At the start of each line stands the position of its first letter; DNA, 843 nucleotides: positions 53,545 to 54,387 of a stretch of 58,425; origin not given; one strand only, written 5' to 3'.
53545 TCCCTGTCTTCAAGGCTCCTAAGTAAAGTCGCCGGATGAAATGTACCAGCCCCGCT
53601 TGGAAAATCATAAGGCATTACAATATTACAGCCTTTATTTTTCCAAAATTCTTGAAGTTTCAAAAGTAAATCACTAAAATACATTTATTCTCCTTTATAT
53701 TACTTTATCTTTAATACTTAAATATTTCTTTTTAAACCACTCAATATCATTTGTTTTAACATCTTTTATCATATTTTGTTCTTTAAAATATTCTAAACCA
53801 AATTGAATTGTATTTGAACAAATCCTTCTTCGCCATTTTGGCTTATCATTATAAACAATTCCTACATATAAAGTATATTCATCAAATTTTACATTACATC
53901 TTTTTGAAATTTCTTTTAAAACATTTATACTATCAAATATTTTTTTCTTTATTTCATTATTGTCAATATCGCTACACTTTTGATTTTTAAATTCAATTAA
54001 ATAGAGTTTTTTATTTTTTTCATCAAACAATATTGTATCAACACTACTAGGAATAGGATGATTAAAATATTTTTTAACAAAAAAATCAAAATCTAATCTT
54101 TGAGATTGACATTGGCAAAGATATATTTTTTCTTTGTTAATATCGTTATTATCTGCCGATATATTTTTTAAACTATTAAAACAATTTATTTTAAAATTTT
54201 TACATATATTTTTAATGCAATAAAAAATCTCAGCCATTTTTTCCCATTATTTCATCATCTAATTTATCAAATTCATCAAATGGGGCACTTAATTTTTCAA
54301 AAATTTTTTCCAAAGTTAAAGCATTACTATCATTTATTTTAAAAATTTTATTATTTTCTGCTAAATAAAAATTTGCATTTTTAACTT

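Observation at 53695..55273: Two-gene cassette: ABC/SMC-head-type ATPase plus small PD-(D/E)xK nuclease-like protein inserted in a housekeeping operon (candidate defence system)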

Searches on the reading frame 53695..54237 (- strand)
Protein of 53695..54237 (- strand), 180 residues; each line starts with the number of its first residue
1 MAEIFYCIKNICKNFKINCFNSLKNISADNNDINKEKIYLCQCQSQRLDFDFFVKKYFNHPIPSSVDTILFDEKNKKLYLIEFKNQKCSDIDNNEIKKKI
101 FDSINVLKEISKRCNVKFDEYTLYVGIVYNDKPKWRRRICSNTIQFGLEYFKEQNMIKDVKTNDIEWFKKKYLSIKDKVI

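Call 3: search_protein_families(library=pfam, proteins=[window:53695-54237:-], max_evalue=1)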
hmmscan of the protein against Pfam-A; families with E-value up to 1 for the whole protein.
window:53695-54237:- (180 aa): 2 families
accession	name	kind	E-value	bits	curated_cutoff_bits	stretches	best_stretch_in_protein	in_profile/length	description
PF11020.14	DUF2610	-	0.013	15.8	21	1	91-124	41-74/81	Domain of unknown function (DUF2610)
PF18115.7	Tudor_3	-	0.036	14.4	25.8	0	75-98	28-51/52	DNA repair protein Crb2 Tudor domain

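Call 4: search_protein_families(library=padloc, proteins=[window:53695-54237:-], max_evalue=1)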
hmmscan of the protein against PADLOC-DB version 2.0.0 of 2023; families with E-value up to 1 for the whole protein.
window:53695-54237:- (180 aa): 0 families

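Call 5: search_protein_families(library=ncbifam, proteins=[window:53695-54237:-], max_evalue=1)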
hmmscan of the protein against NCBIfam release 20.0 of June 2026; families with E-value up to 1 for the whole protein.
window:53695-54237:- (180 aa): 1 family
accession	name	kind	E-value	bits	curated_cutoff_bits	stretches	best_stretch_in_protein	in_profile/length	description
NF008258.1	PRK11028.1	equivalog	0.098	11.7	370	1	54-132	71-150/330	6-phosphogluconolactonase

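Call 6: find_homologous_proteins(query=window:53695-54237:-, max_evalue=0.01)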
Query window:53695-54237:- (180 aa): 19 proteins with E <= 0.01 among 121 candidates.
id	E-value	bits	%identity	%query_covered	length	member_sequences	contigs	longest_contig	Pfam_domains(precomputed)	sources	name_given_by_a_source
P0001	1.9e-111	388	99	100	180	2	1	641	-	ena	-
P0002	4.4e-87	309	80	93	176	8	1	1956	-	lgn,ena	-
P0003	1.4e-80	288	74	99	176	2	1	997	-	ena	-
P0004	7.7e-79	282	74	99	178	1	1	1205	-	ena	-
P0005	2.8e-78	280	72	99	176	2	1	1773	-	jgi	-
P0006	4.0e-74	267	68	99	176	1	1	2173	-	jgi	-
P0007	4.1e-74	267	69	98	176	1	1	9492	PF11020.16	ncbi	-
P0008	5.0e-74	266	68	100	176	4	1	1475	-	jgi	jgi:hypothetical protein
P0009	7.1e-74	266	68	99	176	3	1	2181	-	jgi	-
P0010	8.6e-73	262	67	99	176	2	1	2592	-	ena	-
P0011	3.0e-66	241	63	99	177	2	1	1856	-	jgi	jgi:hypothetical protein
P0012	4.4e-61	224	62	100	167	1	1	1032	-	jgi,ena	-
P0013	6.4e-61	224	69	79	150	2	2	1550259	-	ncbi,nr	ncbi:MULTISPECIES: hypothetical protein [unclassified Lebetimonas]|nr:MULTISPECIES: hypothetical pro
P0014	2.0e-60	222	59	100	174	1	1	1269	-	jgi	jgi:hypothetical protein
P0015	5.2e-59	217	62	90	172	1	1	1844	-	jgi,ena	-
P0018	8.3e-53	197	57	99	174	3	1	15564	-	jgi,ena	-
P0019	2.6e-11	62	79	24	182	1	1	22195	PF13175.13,PF13476.13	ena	-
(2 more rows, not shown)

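Call 7: search_protein_families(library=phrogs, proteins=[window:53695-54237:-], max_evalue=1)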
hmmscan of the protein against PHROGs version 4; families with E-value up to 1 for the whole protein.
window:53695-54237:- (180 aa): 2 families
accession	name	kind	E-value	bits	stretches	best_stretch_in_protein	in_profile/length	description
phrog_27188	-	unknown function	0.049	15.1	1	61-93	68-99/103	-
phrog_21331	-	unknown function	0.11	14.2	1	92-110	63-81/83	-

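Call 8: find_encoding_contigs(protein=P0013, flank=8000, max_places=4)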
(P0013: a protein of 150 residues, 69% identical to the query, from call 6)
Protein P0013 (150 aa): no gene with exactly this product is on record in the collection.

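Call 9: find_encoding_contigs(protein=P0018, flank=8000, max_places=3)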
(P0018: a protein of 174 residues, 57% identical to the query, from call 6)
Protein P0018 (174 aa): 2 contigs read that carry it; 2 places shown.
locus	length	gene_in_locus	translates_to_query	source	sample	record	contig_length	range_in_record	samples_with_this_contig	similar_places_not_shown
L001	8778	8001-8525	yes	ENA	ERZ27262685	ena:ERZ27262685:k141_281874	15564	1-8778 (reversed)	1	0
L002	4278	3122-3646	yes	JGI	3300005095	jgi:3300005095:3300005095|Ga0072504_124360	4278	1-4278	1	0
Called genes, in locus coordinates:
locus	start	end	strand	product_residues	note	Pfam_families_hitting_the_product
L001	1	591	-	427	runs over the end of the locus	-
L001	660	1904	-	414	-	PF00083:Sugar_tr, PF07690:MFS_1, PF13347:MFS_2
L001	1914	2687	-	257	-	PF02811:PHP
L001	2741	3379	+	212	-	PF04344:CheZ (weak), PF28017:CheZ_Pase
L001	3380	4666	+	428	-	PF01136:Peptidase_U32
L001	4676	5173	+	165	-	PF00731:AIRC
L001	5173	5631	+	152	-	PF13118:DUF3972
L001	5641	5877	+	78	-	PF00462:Glutaredoxin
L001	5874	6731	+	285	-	PF01937:ARMT1-like_dom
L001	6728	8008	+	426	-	PF13175:AAA_15, PF13304:AAA_21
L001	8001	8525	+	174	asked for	-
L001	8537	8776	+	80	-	?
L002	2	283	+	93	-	?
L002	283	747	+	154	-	PF13118:DUF3972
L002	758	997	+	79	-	PF00462:Glutaredoxin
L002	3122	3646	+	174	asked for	-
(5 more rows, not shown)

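Call 10: find_encoding_contigs(protein=P0007, flank=8000, max_places=3)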
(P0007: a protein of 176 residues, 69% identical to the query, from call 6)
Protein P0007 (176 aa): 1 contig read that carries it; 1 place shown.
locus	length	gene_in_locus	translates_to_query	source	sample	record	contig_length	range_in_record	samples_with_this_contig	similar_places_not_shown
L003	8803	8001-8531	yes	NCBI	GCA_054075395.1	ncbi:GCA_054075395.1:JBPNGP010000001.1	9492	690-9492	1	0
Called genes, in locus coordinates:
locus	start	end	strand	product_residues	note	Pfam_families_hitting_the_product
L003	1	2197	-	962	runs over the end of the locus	?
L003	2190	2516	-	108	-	PF00893:Multi_Drug_Res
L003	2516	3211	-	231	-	PF25973:BSH_CzcB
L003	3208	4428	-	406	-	PF02321:OEP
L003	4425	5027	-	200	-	PF00440:TetR_N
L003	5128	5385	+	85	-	PF02604:PhdYeFM_antitox, PF12910:PHD_like (weak)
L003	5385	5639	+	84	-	PF06769:YoeB_toxin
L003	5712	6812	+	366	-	PF00497:SBP_bac_3, PF10613:Lig_chan-Glu_bd, PF00060:Lig_chan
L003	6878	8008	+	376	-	PF13175:AAA_15, PF13304:AAA_21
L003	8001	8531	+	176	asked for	PF11020:DUF2610 (weak)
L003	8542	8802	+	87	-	?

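Call 14: find_related_loci(query=A1, collection=genome_contigs, flank=8000)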
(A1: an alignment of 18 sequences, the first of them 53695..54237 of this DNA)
Query A1 (180 aa) in genome_contigs; peptide patterns used: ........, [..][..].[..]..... (x = any residue, [..] = any of these).
37 stretches matched a pattern; 14 encode a relative of the query (tblastn E <= 1e-3); 14 distinct loci.
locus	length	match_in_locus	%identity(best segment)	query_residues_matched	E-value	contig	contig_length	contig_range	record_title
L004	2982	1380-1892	31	1-172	3e-17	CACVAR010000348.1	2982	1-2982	MAG: uncultured Sulfurovum sp. isolate HLG_WM_MAG_03 genome assembly, contig: NODE_6519_length_2982_cov_43.511033, whole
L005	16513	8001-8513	31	1-172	3e-17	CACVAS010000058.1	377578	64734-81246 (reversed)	MAG: uncultured Sulfurovum sp. isolate HLG_WM_MAG_01 genome assembly, contig: NODE_1_length_377578_cov_46.573492, whole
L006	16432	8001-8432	32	28-172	3e-11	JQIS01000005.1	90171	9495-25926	MAG: Sulfurovum sp. FS08-3 contig_38, whole genome shotgun sequence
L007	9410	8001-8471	33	21-172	7e-11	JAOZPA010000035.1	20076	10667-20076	MAG: Campylobacterales bacterium isolate GMC4.metabat2.12 GMC4_2561_length_20076_cov_23.523550, whole genome shotgun seq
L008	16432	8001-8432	30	28-172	1e-10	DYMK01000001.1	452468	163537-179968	MAG TPA_asm: Sulfuricurvum sp. isolate SulCav_FS06-10_2_44_336 SulCav_FS06_10_1_length_452468_cov_197_185861, whole geno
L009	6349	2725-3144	30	34-168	5e-10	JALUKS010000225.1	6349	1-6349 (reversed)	MAG: Sulfurimonas sp. isolate S144_metabat2_scaf2bin.153 S144_NODE_9294_length_6349_cov_4.356156, whole genome shotgun s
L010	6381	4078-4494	27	39-172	9e-10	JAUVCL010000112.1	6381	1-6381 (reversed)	MAG: Campylobacterota bacterium isolate CSMAG_270 CSMAG_270_k141_2566066_length_6381_cov_3.6579, whole genome shotgun se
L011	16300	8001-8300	37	64-153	7e-8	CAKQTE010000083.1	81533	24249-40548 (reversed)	MAG: uncultured Spirochaetales bacterium isolate REFINED_METABAT215_TOP10_CONTIGS_1500_ASSEMBLY_K127_MEGAHIT__Hadza_MoBi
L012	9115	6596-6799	41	34-100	2e-7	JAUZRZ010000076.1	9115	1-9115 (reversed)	MAG: Sulfurimonas sp. isolate Faavne_M6_B10 Faavne_M6_B10-contig_4558_pilon, whole genome shotgun sequence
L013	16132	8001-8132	50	64-109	6e-7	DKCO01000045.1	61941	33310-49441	MAG TPA_asm: Spirochaetales bacterium UBA6872 UBA6872_contig_139, whole genome shotgun sequence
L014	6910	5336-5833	27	8-173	8e-6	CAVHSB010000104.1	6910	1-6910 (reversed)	Flexilinea sp. isolate H07619-L1_cleanbin_000027 genome assembly, contig: Spades_H07619-L1_contig_5139, whole genome sho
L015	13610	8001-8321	26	8-114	2e-5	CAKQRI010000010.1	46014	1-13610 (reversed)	MAG: uncultured Spirochaetales bacterium isolate REFINED_METABAT215_TOP10_CONTIGS_1500_ASSEMBLY_K77_MERGED__Hadza_MoBio_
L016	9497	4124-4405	35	18-111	8e-5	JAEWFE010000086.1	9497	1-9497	MAG: Bacillota bacterium isolate OH_PBlB_171 k127_890961, whole genome shotgun sequence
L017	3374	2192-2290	48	77-109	8e-5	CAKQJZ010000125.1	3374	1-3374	MAG: uncultured Spirochaetales bacterium isolate REFINED_METABAT215_TOP10_CONTIGS_1500_ASSEMBLY_K77_MERGED__Hadza_MoBio_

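Call 16: predict_structure(alignment_id=A1)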
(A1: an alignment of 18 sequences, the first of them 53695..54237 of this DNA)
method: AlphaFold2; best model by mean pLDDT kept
length: 180 residues; sequences in the alignment: 18
mean_pLDDT: 81.4   pTM: 0.82
mean pLDDT of the five models: 81.4, 80.7, 80.6, 79.8, 79.6
residues with pLDDT >= 90: 56; 70-90: 90; 50-70: 33; < 50: 1
segments of 3 or more residues with pLDDT < 50: none
pLDDT, mean of each block of 10 residues (from residue 1): 83 89 71 61 81 91 92 86 79 89 95 89 88 60 75 89 82 65
secondary structure, 60 per line:
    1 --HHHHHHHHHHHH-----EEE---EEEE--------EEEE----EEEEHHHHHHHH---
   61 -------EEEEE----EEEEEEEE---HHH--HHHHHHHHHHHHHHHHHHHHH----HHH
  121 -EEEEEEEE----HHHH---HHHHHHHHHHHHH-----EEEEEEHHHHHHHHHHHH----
elements in order: H3-14 E20-22 E26-29 E38-41 E46-49 H50-57 E68-72 E77-84 H93-113 E122-129 H134-137 H141-153 E159-164 H165-176

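Call 21: fold_search(model_id=the predicted structure, library=pdb)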
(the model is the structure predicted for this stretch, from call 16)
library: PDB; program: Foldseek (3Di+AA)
matches with E <= 10: 188; with E <= 0.001: 0
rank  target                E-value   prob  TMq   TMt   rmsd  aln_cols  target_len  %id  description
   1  2ewf                  1.2e-01  0.84  0.38  0.13   4.7       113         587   17  Crystal structure of the site-specific DNA nickase N.BspD6I (released 2006-11-21)
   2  5mv0_A                1.9e-01  0.09  0.20  0.18  16.2       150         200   15  Structure of an N-terminal domain of a reptarenavirus L protein (released 2017-05-17)
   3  8ps4_A                2.3e-01  0.12  0.28  0.16  14.9       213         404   14  Escherichia coli SduA complex (released 2025-01-22)
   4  5liz                  2.5e-01  0.69  0.36  0.13   3.8       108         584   16  The structure of Nt.BspD6I nicking endonuclease with all cysteines mutated by serine residues at 0.19 nm resolution . (released 2017-08-02)
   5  8ps5_A                3.7e-01  0.09  0.26  0.15  14.1       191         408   13  Escherichia coli SduA complex bound to DNA (released 2025-01-22)
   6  7ane_ai               6.5e-01  0.09  0.23  0.13  11.3       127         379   10  Leishmania Major mitochondrial ribosome (released 2021-06-23)
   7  5mv0_C                7.0e-01  0.06  0.22  0.20  14.6       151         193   16  Structure of an N-terminal domain of a reptarenavirus L protein (released 2017-05-17)
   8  5mv0_B                7.0e-01  0.06  0.19  0.17  13.4       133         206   14  Structure of an N-terminal domain of a reptarenavirus L protein (released 2017-05-17)
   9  6qw0_A                8.4e-01  0.06  0.15  0.15   7.4        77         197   17  Structure and function of toscana virus cap snatching endonucleases (released 2019-09-25)
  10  1vkh_B                9.6e-01  0.05  0.17  0.14   7.4       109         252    7  CRYSTAL STRUCTURE OF A PUTATIVE SERINE HYDROLASE (YDR428C) FROM SACCHAROMYCES CEREVISIAE AT 1.85 A RESOLUTION (released 2004-06-08)
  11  4uyb                  1.0e+00  0.15  0.31  0.16   5.4       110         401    8  Crystal structure of SEC14-like protein 3 (released 2014-09-24)
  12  6qvv_A                1.0e+00  0.07  0.22  0.20   6.3        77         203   16  Structure and function of phenuiviridae cap snatching endonucleases (released 2019-09-25)
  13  9ibq_A                1.0e+00  0.07  0.26  0.20  10.5       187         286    6  Structure of BstEII with DNA substrate (released 2026-03-04)
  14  6qw5_A                1.2e+00  0.04  0.16  0.15   6.0        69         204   17  Structure and function of the toscana virus cap snatching endonuclease (released 2019-09-25)
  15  5na4                  1.5e+00  0.08  0.19  0.10   5.5        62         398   10  NADH:quinone oxidoreductase (NDH-II) from Staphylococcus aureus - E172S mutant (released 2018-01-10)
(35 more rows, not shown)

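Call 23: fold_search(model_id=the predicted structure, library=viral)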
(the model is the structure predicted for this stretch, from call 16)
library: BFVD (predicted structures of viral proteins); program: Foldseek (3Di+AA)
matches with E <= 10: 314; with E <= 0.001: 0
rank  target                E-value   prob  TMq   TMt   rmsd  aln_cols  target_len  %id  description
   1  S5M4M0                5.3e-02  0.38  0.33  0.24  12.2       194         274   14  Uncharacterized protein [Bacillus phage JL]
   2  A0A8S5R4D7            5.3e-02  0.35  0.34  0.29  12.7       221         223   16  Uncharacterized protein [Podoviridae sp. ct8nN1]
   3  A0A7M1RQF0            5.3e-02  0.35  0.32  0.19  17.0       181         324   14  Exonuclease [uncultured phage cr52_1]
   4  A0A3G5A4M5            6.4e-02  0.16  0.23  0.11  16.0       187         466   13  C2H2-type domain-containing protein [Harvfovirus sp.]
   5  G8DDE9                8.8e-02  0.35  0.29  0.29   7.7       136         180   17  (no name in the UniProt tables at hand)
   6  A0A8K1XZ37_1          9.4e-02  0.41  0.21  0.04   5.0        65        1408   22  (no name in the UniProt tables at hand)
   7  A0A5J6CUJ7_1          9.4e-02  0.21  0.27  0.05  13.8       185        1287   13  RNA-dependent RNA polymerase [Fulton virus]
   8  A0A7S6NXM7            1.1e-01  0.35  0.31  0.29   9.6       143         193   13  Uncharacterized protein [Bathycoccus sp. RCC716 virus 1]
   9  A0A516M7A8            1.1e-01  0.25  0.33  0.34  13.1       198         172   10  (no name in the UniProt tables at hand)
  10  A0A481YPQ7            1.1e-01  0.21  0.25  0.16   7.2       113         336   16  Uncharacterized protein [Pithovirus LCDPAC02]
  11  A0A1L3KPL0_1          1.1e-01  0.13  0.22  0.06  15.2       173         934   13  RNA-dependent RNA polymerase (Fragment) [Hubei bunya-like virus 6]
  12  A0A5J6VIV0            1.3e-01  0.47  0.29  0.13   8.2        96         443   14  Uncharacterized protein [Megaviridae environmental sample]
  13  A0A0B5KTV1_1          1.3e-01  0.16  0.28  0.07  15.1       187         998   12  RNA-dependent RNA polymerase (Fragment) [Shuangao Mosquito Virus]
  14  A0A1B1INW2            1.7e-01  0.33  0.26  0.35   5.9        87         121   13  (no name in the UniProt tables at hand)
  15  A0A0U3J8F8            1.8e-01  0.25  0.26  0.14   7.2       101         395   13  RNA-dependent RNA polymerase-like protein (Fragment) [Diaphorina citri bunyavirus]
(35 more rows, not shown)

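Call 26: search_protein_families(library=pfam, proteins=[L014:1-1200:+, L014:1190-4372:+, L014:5908-6909:+, L015:1777-2556:+, L015:8512-9243:-, L011:4250-6619:+, L011:8432-9766:+, L013:5642-6715:-, L013:8362-9024:-, L016:834-2192:+], max_evalue=0.001)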
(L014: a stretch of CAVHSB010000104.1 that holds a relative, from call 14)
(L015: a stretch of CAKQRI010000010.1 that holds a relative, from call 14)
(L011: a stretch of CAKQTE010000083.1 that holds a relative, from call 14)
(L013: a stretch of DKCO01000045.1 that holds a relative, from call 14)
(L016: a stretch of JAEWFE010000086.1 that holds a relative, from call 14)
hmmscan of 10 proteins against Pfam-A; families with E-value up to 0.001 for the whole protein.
L014:1-1200:+ (399 aa): 3 families
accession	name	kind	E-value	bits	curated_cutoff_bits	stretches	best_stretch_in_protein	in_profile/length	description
PF00117.34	GATase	-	5.2e-51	173.4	22.8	1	219-394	2-189/190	Glutamine amidotransferase class-I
PF00988.28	CPSase_sm_chain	-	3.8e-43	146.7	27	1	38-163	1-126/126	Carbamoyl-phosphate synthase small chain, CPSase domain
PF07722.19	Peptidase_C26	-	2.3e-08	34.5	20.5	1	279-377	99-219/219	Peptidase C26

L014:1190-4372:+ (1060 aa): 10 families
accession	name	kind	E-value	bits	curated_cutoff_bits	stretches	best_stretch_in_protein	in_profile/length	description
PF02786.22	CPSase_L_D2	-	5e-100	333.8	19.8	2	127-333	1-210/211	Carbamoyl-phosphate synthase L chain, ATP binding domain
PF25596.1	CPSase_L_D1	-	1.8e-89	296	27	2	6-123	2-117/118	Carbamoyl phosphate synthase preATP-grasp domain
PF02142.27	MGS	-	1.7e-19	70.2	24.1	1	947-1032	2-94/94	MGS-like domain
PF02222.28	ATP-grasp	-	1.1e-14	54.9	27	1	662-829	2-163/179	ATP-grasp domain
PF02787.25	CPSase_L_D3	-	3.3e-14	53.1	26.6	1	424-495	6-78/80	Carbamoyl-phosphate synthetase large chain, oligomerisation domain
PF07478.18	Dala_Dala_lig_C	-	3.5e-11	43.4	24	1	677-827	23-174/204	D-ala D-ala ligase C-terminus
PF15632.11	ATPgrasp_Ter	-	7.8e-11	42.3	29.1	1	791-858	48-112/131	ATP-grasp in the biosynthetic pathway with Ter operon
PF13535.11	ATP-grasp_4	-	1.5e-07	31.6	27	0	161-302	1-151/160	ATP-grasp domain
PF02655.19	ATP-grasp_3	-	3.2e-07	31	23.2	1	667-829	15-157/160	ATP-grasp domain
PF13549.11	ATP-grasp_5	-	0.00059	19.7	27.6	0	123-167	7-51/221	ATP-grasp domain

L014:5908-6909:+ (334 aa): 6 families
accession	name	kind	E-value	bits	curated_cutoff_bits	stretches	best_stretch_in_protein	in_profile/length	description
PF02463.25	SMC_N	-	8.3e-09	35.6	40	1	14-60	1-49/220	RecF/RecN/SMC N terminal domain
PF13175.12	AAA_15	-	2e-08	34.7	32.1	1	14-91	1-55/374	AAA ATPase domain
PF13476.12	AAA_23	-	3.5e-08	34.8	27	1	17-105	1-78/201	AAA domain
PF13555.12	AAA_29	-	5.1e-07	29.8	27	1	18-59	7-46/61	P-loop containing region of AAA domain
PF13304.12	AAA_21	-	3.6e-06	27.7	27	1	39-76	3-43/304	AAA domain, putative AbiEii toxin, Type IV TA system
PF11398.14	DUF2813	-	4.3e-05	23.5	21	1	15-66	3-53/372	Protein of unknown function (DUF2813)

L015:1777-2556:+ (259 aa): 1 family
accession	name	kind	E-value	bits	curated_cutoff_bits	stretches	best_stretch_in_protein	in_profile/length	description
PF01554.23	MatE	-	6.9e-20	71.8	24.9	1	60-216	1-156/161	MatE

L015:8512-9243:- (243 aa): 0 families

L011:4250-6619:+ (789 aa): 0 families

L011:8432-9766:+ (444 aa): 4 families
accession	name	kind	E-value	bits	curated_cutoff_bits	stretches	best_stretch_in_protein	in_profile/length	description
PF02463.25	SMC_N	-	1.2e-07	31.8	40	1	2-60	2-58/220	RecF/RecN/SMC N terminal domain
PF13304.12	AAA_21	-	1.6e-07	32.1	27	1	33-142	4-91/304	AAA domain, putative AbiEii toxin, Type IV TA system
PF13175.12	AAA_15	-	2.3e-07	31.2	32.1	1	1-71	1-55/374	AAA ATPase domain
PF13476.12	AAA_23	-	1.6e-05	26.1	27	1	5-52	2-43/201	AAA domain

L013:5642-6715:- (357 aa): 1 family
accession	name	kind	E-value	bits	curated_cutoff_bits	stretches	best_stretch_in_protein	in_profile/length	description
PF02086.21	MethyltransfD12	-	2.2e-63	214.8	22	1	71-339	1-253/253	D12 class N6 adenine-specific DNA methyltransferase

L013:8362-9024:- (220 aa): 3 families
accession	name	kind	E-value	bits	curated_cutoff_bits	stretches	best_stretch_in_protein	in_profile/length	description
PF25084.1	LbH_EIF2B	-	8.8e-14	51.8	54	1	55-153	3-100/105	EIF2B subunit epsilon LbH domain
PF00132.30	Hexapep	-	1.3e-12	47.3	27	1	56-90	2-36/36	Bacterial transferase hexapeptide (six repeats)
PF24894.1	Hexapep_GlmU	-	0.00092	19.7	23.3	0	93-148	20-74/104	GlmU-like, C-terminal hexapeptide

L016:834-2192:+ (452 aa): 1 family
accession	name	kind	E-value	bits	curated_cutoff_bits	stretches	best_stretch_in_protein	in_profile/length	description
PF18733.6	HEPN_LA2681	-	4.3e-48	163.8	27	1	286-445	7-163/204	LA2681-like HEPN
